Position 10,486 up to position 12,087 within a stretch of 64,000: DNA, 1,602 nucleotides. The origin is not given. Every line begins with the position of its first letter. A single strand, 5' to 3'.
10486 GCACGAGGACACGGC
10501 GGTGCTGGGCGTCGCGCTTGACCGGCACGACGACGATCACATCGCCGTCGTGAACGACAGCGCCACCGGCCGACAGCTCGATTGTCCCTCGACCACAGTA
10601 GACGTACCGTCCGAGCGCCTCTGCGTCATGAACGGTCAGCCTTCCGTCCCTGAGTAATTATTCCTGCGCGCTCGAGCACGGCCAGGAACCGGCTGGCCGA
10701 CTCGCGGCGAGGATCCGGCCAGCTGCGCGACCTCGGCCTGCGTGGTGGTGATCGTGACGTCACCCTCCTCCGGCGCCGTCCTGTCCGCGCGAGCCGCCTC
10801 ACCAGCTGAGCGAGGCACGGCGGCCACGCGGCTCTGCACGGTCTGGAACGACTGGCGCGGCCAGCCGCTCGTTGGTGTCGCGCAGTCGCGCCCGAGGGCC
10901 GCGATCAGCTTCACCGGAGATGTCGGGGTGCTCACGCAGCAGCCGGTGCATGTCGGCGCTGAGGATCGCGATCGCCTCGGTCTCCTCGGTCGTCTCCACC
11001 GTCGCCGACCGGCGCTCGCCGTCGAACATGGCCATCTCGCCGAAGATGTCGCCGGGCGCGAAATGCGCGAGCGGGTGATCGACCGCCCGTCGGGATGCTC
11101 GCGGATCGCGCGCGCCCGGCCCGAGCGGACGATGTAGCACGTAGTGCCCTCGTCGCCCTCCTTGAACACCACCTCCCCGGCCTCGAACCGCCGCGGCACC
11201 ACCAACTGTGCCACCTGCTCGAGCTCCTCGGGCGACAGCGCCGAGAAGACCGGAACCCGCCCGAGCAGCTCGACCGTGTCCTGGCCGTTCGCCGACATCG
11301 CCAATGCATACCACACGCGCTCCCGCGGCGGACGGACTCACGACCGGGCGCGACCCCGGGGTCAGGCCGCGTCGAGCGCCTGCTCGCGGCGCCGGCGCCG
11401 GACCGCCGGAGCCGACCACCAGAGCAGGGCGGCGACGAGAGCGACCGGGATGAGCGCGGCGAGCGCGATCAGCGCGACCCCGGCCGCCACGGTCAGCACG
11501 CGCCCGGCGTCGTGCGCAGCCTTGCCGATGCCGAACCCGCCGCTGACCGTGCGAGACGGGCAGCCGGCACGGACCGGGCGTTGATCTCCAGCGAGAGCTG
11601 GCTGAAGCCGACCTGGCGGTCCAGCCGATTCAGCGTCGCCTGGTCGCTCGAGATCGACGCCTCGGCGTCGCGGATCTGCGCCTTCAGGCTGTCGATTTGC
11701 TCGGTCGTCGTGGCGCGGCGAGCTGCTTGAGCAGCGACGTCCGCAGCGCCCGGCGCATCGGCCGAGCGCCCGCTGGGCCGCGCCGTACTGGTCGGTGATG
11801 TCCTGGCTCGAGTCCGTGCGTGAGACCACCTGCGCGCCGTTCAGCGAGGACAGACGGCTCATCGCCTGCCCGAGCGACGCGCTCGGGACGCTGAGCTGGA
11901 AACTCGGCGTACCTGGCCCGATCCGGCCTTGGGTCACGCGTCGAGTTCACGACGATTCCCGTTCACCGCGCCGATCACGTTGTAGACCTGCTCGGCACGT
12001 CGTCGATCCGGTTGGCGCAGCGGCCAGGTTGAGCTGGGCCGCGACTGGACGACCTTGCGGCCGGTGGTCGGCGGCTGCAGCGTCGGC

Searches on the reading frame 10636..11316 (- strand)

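Call 56: search_protein_families(library=pfam, max_evalue=0.001, proteins=[window:10636-11316:-])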
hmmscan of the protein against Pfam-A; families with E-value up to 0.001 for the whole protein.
window:10636-11316:- (226 aa): 1 family
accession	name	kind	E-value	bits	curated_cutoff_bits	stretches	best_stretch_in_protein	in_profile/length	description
PF00027.35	cNMP_binding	-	6.9e-10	39.2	27.5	1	42-81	2-41/89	Cyclic nucleotide-binding domain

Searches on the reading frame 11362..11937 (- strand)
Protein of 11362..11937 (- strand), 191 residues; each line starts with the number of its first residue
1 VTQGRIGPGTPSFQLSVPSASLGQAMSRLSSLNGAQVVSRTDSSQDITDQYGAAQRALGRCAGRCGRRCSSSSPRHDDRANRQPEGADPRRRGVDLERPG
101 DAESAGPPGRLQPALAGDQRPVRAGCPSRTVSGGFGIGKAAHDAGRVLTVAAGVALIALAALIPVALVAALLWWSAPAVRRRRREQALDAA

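Call 58: search_protein_families(library=pfam, max_evalue=0.001, proteins=[window:11362-11937:-])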
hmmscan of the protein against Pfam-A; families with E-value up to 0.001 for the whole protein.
window:11362-11937:- (191 aa): 1 family
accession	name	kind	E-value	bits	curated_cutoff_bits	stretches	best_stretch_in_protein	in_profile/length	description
PF14257.11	DUF4349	-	1.1e-07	31.8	27.7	1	7-51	45-87/213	Domain of unknown function (DUF4349)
